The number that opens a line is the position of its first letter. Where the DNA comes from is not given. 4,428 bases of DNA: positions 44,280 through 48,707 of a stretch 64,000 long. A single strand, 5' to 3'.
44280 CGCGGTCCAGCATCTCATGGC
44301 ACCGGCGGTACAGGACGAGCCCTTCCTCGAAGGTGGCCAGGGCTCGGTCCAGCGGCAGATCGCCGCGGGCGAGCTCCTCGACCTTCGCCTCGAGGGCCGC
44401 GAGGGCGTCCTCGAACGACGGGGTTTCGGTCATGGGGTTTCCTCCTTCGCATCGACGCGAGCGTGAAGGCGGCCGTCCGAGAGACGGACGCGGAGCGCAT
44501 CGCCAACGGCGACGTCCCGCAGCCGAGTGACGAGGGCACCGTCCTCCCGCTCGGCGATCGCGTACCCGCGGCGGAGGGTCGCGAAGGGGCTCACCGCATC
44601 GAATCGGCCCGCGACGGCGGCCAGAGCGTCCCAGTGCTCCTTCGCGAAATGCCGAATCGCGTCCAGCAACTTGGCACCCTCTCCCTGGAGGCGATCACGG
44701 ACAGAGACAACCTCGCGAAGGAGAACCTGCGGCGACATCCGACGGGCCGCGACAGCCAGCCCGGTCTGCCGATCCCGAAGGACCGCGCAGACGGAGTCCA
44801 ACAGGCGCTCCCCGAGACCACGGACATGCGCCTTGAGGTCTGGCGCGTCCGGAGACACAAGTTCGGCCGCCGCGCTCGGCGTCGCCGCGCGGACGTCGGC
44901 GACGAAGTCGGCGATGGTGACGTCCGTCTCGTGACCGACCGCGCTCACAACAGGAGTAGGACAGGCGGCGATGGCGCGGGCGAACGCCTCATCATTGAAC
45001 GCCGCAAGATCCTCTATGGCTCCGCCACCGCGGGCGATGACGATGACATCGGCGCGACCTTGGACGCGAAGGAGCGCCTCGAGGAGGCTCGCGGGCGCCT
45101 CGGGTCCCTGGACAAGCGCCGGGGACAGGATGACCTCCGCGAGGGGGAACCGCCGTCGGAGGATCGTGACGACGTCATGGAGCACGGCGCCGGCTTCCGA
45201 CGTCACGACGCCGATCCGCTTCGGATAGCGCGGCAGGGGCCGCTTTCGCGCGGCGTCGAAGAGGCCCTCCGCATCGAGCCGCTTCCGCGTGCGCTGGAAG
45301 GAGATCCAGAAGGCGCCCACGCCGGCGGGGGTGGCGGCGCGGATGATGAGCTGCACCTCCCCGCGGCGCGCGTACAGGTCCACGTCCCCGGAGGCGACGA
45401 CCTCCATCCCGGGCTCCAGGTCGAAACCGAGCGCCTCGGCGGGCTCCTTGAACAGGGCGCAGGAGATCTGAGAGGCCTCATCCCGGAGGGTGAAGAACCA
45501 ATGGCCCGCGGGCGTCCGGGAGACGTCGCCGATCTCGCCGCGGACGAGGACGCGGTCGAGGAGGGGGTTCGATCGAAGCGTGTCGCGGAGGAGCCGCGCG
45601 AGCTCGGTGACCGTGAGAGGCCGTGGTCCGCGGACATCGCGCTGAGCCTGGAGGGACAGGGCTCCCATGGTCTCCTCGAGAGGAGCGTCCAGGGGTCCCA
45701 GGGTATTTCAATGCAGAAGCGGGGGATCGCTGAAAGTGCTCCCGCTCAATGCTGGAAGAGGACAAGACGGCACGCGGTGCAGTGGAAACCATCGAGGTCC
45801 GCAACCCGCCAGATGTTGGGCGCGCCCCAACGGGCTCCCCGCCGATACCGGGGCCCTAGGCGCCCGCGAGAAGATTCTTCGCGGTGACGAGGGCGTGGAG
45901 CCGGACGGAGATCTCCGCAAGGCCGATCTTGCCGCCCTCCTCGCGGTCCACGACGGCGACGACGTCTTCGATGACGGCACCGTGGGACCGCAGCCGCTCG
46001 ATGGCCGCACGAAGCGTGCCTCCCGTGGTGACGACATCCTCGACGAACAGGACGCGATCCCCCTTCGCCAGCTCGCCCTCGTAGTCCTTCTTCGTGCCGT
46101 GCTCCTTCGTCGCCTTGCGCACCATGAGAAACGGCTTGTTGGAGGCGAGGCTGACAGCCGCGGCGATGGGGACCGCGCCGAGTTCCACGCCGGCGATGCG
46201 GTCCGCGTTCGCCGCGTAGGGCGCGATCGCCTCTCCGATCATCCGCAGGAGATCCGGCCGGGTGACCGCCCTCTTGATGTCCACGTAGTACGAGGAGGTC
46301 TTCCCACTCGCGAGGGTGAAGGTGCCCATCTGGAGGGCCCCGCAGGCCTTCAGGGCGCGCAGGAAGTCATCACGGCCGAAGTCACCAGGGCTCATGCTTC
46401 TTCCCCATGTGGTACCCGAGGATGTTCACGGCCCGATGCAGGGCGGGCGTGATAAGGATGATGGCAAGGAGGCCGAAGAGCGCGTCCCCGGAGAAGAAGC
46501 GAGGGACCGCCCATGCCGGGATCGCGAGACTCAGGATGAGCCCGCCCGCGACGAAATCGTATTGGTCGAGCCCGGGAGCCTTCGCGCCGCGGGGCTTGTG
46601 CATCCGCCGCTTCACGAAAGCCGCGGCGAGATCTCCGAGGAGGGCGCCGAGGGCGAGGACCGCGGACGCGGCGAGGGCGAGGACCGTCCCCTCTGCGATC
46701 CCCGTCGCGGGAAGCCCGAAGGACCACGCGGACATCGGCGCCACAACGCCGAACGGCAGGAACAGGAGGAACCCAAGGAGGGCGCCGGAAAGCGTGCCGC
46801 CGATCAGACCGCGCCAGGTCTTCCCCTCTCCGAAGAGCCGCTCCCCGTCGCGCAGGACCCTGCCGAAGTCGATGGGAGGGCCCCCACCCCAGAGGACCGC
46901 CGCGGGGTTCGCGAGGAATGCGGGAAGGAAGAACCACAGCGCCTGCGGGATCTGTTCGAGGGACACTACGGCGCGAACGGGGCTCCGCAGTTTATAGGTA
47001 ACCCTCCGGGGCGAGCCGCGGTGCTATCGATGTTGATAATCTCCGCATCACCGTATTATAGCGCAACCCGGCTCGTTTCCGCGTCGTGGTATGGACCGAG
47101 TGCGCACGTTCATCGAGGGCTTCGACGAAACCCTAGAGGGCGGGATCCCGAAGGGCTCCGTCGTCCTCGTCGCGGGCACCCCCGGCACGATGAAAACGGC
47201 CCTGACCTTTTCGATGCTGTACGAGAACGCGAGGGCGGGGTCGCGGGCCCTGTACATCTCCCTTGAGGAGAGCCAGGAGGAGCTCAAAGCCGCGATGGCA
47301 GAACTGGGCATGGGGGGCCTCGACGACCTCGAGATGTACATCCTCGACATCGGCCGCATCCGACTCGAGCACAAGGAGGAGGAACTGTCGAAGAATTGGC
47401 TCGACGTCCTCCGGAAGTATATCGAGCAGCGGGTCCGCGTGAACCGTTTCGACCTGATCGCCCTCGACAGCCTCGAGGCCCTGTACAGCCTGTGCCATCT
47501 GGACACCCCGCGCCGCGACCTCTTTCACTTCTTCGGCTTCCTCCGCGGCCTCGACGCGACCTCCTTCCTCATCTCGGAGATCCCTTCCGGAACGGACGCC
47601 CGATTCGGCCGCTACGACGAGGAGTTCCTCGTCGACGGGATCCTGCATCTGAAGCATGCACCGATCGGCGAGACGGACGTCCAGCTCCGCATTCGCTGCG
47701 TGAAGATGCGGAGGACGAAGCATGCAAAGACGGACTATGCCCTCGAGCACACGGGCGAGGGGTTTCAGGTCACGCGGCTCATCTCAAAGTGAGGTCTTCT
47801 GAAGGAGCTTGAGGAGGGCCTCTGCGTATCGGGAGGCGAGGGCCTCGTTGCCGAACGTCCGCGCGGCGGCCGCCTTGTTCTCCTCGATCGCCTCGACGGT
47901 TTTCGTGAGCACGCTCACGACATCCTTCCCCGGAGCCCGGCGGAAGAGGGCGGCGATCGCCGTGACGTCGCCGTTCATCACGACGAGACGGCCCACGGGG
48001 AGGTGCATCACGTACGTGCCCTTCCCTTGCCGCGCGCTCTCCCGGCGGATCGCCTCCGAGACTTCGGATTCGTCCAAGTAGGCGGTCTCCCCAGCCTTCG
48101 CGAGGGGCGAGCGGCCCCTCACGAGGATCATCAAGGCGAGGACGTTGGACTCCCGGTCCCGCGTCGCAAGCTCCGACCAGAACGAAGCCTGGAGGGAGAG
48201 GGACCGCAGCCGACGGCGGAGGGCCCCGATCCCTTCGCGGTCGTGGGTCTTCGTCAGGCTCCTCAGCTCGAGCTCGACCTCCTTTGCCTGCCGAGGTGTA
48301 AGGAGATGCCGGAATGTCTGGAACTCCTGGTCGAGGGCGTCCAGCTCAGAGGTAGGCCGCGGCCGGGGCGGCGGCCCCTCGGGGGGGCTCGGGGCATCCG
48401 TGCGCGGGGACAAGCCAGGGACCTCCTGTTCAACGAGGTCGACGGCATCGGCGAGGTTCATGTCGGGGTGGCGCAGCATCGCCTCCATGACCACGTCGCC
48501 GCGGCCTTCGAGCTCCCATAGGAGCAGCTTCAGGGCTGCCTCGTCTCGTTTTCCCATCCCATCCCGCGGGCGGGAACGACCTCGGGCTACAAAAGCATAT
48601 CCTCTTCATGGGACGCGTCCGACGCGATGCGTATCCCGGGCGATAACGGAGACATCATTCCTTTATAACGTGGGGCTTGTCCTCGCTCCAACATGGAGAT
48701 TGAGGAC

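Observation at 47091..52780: Three paralogous KaiC/RecA-like ATPases with a non-canonical GxxG[TS]MKT P-loop in a zig-zag cluster that ends at SepF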

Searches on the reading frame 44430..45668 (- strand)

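Call 82: search_protein_families(library=pfam, proteins=[window:44430-45668:-], max_evalue=0.00001)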
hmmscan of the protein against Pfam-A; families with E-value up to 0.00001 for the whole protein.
window:44430-45668:- (412 aa): 3 families
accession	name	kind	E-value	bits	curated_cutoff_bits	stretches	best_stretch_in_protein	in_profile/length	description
PF02601.20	Exonuc_VII_L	-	7.6e-85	285.6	35.9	2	136-314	1-182/315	Exonuclease VII, large subunit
PF13742.12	tRNA_anti_2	-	7.1e-24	84.3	27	1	18-110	1-92/95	OB-fold nucleic acid binding domain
PF01336.31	tRNA_anti-codon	-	1.9e-12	47.4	27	1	40-111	1-71/75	OB-fold nucleic acid binding domain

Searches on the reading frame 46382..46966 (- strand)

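Call 3: search_protein_families(library=pfam, proteins=[window:46382-46966:-], max_evalue=0.01)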
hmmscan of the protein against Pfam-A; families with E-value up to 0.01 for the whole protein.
window:46382-46966:- (194 aa): 2 families
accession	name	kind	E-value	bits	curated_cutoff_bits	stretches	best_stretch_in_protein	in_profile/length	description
PF01864.22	CarS-like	-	2.4e-39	135.6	22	1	7-194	6-175/175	CDP-archaeol synthase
PF01148.25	CTP_transf_1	-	1.6e-05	25.3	24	1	48-122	169-228/264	Cytidylyltransferase family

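Call 4: search_protein_families(library=ncbifam, proteins=[window:46382-46966:-], max_evalue=0.01)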
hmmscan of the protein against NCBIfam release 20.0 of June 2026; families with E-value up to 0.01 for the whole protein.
window:46382-46966:- (194 aa): 2 families
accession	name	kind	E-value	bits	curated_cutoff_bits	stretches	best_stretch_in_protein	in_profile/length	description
NF003114.0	PRK04032.1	equivalog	3.5e-52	176.7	148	1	3-194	4-172/172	CDP-2,3-bis-(O-geranylgeranyl)-sn-glycerol synthase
NF008635.0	PRK11624.1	equivalog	0.0023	17.4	385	0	47-122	186-245/285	phosphatidate cytidylyltransferase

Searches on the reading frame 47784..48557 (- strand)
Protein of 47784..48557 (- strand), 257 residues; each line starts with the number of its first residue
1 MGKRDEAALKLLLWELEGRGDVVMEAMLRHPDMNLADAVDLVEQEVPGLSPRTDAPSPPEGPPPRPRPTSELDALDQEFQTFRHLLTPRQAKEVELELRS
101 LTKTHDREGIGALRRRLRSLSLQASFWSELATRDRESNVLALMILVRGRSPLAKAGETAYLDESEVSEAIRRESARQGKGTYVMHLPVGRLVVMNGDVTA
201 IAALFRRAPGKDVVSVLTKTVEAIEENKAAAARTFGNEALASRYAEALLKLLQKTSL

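Call 3: search_protein_families(library=pfam, proteins=[window:47784-48557:-], max_evalue=0.01)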
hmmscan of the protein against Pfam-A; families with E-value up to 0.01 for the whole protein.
window:47784-48557:- (257 aa): 0 families

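Call 4: search_protein_families(library=ncbifam, proteins=[window:47784-48557:-], max_evalue=0.01)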
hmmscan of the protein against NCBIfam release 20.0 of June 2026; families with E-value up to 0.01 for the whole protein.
window:47784-48557:- (257 aa): 0 families

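Call 37: search_solved_structures(query=A2, max_evalue=10, show_alignments=2)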
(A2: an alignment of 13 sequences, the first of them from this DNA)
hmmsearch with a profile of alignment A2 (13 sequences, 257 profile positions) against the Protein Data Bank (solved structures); distinct sequences matched with E-value up to 10: 3.
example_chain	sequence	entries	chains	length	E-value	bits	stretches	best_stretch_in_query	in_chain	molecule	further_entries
4qji_A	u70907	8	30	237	0.25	13.9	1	133-197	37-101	Phosphopantothenate--cysteine ligase | Coenzyme A biosynthesis bifunctional protein CoaBC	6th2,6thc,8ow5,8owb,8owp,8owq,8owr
7w5z_E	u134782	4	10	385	1.1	11.9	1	201-235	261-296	TraB family protein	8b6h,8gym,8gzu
8bqs_DQ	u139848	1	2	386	1.1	11.9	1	201-235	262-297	TraB family protein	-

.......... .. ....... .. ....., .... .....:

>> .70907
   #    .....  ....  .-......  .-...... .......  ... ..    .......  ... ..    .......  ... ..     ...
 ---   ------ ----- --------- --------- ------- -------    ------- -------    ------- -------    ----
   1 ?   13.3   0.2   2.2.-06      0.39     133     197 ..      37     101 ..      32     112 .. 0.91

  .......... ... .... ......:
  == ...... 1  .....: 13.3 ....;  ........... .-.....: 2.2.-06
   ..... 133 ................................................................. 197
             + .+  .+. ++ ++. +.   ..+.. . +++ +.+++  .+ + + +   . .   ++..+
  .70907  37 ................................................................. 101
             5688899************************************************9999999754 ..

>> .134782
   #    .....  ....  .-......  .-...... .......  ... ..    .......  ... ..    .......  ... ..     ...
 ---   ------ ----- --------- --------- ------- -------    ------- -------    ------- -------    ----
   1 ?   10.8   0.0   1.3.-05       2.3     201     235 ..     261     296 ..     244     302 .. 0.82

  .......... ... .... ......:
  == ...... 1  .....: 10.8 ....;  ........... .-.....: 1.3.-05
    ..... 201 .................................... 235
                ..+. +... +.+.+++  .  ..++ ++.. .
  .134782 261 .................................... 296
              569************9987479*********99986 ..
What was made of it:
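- On Roadblock/LC7 (PF03259), for U257: No PDB sequence hit (call 37).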

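Call 38: search_protein_families(library=pfam, alignment_id=A2, max_evalue=10)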
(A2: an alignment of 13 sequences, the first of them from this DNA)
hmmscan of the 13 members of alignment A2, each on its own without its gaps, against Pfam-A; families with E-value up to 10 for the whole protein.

A. member 1, seq(257 aa): 0 families

B. families by the number of members that match (of 13 scanned): 6 families
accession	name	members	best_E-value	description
PF13801.11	Metal_resist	2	0.0086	Heavy-metal resistance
PF25402.1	PH_28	2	0.012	Kinetoplastid PH-like domain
PF24610.1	DUF7623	2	0.04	Domain of unknown function (DUF7623)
PF04536.20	TPM_phosphatase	1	0.003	TPM domain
PF17001.10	T3SS_basalb_I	1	0.13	Type III secretion basal body protein I, YscI, HrpB, PscI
PF19315.5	MC_hydratase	1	0.21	Mesaconyl-CoA hydratase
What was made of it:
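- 47784..48557 (-): U257: lineage-restricted 257-aa protein with a helical N-terminal half and a C-terminal Roadblock/LC7-longin-like alpha/beta domain. Overlaps the K1 3' end by 9 nt and is head-to-head with K2. No Pfam or PDB sequence match (calls 3, 37, 38).
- On Roadblock/LC7 (PF03259), for U257: No Pfam hit even at E<=10 in 13 orthologues (call 38).
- Tried and rejected: Pfam at E<=10 on 13 orthologues and a profile against PDB sequences gave nothing credible (calls 37, 38).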

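Call 39: find_homologous_proteins(query=window:47784-48557:-, max_evalue=0.001)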
Query window:47784-48557:- (257 aa): 225 proteins with E <= 0.001 among 3735 candidates; the best 120 are listed.
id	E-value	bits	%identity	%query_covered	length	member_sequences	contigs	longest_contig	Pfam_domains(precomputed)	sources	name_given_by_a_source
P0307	1.0e-158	544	100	100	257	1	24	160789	-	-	-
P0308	2.4e-136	471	87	100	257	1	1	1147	-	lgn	-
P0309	1.7e-126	439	82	100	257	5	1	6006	-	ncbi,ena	ncbi:MAG: hypothetical protein AABX97_01830 [Candidatus Thermoplasmatota archaeon]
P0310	9.8e-126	436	82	100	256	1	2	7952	-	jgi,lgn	jgi:hypothetical protein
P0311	1.1e-124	433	81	100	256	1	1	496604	-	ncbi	-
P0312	2.4e-124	432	80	96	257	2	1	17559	-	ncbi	-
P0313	3.0e-123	428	80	100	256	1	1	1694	-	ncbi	-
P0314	4.7e-122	424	79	100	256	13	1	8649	-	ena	-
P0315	6.7e-122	424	78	96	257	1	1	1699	-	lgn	-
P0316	7.2e-121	420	78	96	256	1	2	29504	-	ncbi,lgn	-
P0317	9.6e-121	420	77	96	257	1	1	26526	-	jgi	jgi:hypothetical protein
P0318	1.1e-120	420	79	96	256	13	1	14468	-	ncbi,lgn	-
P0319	2.1e-120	419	77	100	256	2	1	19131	-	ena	-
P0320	3.8e-120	418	77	96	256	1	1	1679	-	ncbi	-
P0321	6.9e-120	417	78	96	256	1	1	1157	-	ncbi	-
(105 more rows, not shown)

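Call 49: predict_structure(alignment_id=A3)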
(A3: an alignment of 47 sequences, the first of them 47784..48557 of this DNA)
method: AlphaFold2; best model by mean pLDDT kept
length: 257 residues; sequences in the alignment: 47
mean_pLDDT: 77.5   pTM: 0.46
mean pLDDT of the five models: 77.5, 70.2, 62.5, 58.1, 54.1
residues with pLDDT >= 90: 14; 70-90: 198; 50-70: 23; < 50: 22
segments of 3 or more residues with pLDDT < 50: 52-67, 129-131, 133-135
pLDDT, mean of each block of 10 residues (from residue 1): 74 77 78 80 73 40 49 82 79 87 83 81 63 59 86 85 83 83 79 89 84 86 88 86 86 75
secondary structure, 60 per line:
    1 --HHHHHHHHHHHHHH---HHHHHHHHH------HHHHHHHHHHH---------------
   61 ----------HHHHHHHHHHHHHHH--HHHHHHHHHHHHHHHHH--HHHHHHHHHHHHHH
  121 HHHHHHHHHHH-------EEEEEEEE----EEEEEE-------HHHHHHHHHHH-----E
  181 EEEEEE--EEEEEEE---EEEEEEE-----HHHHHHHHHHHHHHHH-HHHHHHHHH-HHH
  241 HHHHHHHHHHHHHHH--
elements in order: H3-16 H20-28 H35-45 H71-85 H88-104 H107-131 E139-146 E151-156 H164-174 E180-186 E189-195 E199-205 H211-226 H228-236 H238-255
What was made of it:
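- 47784..48557 (-): AF2 pLDDT 77.5 with a-b-b-a-b-b-b-a topology (call 49).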

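Call 52: fold_search(model_id=the predicted structure, library=pdb)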
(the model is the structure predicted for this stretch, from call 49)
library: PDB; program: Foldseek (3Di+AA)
matches with E <= 10: 678; with E <= 0.001: 0
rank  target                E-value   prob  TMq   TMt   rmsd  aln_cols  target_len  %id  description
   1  2vx8_B                6.2e-03  1.00  0.34  0.56   5.3       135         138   12  Vamp7 longin domain Hrb peptide complex (released 2008-09-16)
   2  9lol_B                6.9e-03  0.99  0.24  0.17  18.2       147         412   14  Cryo-EM structure of human MON1A-CCZ1-RAB7A (released 2025-12-03)
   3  9jq8_A                8.6e-03  1.00  0.22  0.47   7.8       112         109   14  Roadblock2 homodimer structure from Candidatus Prometheoarchaeum syntrophicum strain MK-D1 (released 2024-10-30)
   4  3bw6                  1.5e-02  1.00  0.28  0.47   5.2       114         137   10  Crystal structure of the longin domain of yeast Ykt6 (released 2008-04-01)
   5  9jue_E                1.6e-02  1.00  0.26  0.51   9.1       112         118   12  Roadblock3 homodimer structure from Candidatus Prometheoarchaeum syntrophicum strain MK-D1 (released 2024-10-16)
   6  6hjm_O                1.7e-02  1.00  0.28  0.52   4.1        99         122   12  Myxococcus xanthus MglB (released 2019-12-04)
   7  5x6u_B                1.8e-02  0.99  0.27  0.49   7.6       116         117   17  Crystal structure of human heteropentameric complex (released 2017-12-06)
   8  9jue_F                1.8e-02  0.99  0.24  0.47  10.1       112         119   12  Roadblock3 homodimer structure from Candidatus Prometheoarchaeum syntrophicum strain MK-D1 (released 2024-10-16)
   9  5y39_H                1.8e-02  0.99  0.26  0.50   9.9       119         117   18  Crystal structure of Ragulator complex (p18 76-145) (released 2017-12-06)
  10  9jue_A                2.0e-02  1.00  0.26  0.51   8.1       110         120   10  Roadblock3 homodimer structure from Candidatus Prometheoarchaeum syntrophicum strain MK-D1 (released 2024-10-16)
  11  6hjm_J                2.1e-02  1.00  0.28  0.52   4.0        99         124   12  Myxococcus xanthus MglB (released 2019-12-04)
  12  2vx8_A                2.1e-02  1.00  0.30  0.51   4.8       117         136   14  Vamp7 longin domain Hrb peptide complex (released 2008-09-16)
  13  5x6v_B                2.1e-02  0.99  0.26  0.45   6.3       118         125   16  Crystal structure of human heteroheptameric complex (released 2017-12-06)
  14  6u62_H                2.1e-02  0.99  0.19  0.49  10.3        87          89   13  Raptor-Rag-Ragulator complex (released 2019-10-30)
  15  5y39_G                2.1e-02  0.98  0.23  0.43   8.9       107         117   13  Crystal structure of Ragulator complex (p18 76-145) (released 2017-12-06)
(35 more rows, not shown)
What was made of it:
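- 47784..48557 (-): All top Foldseek hits are MglB, Roadblock, LAMTOR or longin (call 52).
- On Roadblock/LC7 (PF03259), for U257: E-values are 6e-3 to 4e-2 and model pLDDT is 77.5 (calls 49, 52).
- Closest known: MglB/Roadblock-LC7/LAMTOR/longin regulatory domains. Same: All top Foldseek matches fall in this superfamily, with target TM-score about 0.5 (calls 49, 52).
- U257 Roadblock-like fold: calls 49, 52.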

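Call 78: search_protein_families(library=padloc, proteins=[window:47784-48557:-], max_evalue=0.001)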
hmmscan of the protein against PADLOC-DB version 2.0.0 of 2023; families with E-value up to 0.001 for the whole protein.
window:47784-48557:- (257 aa): 0 families
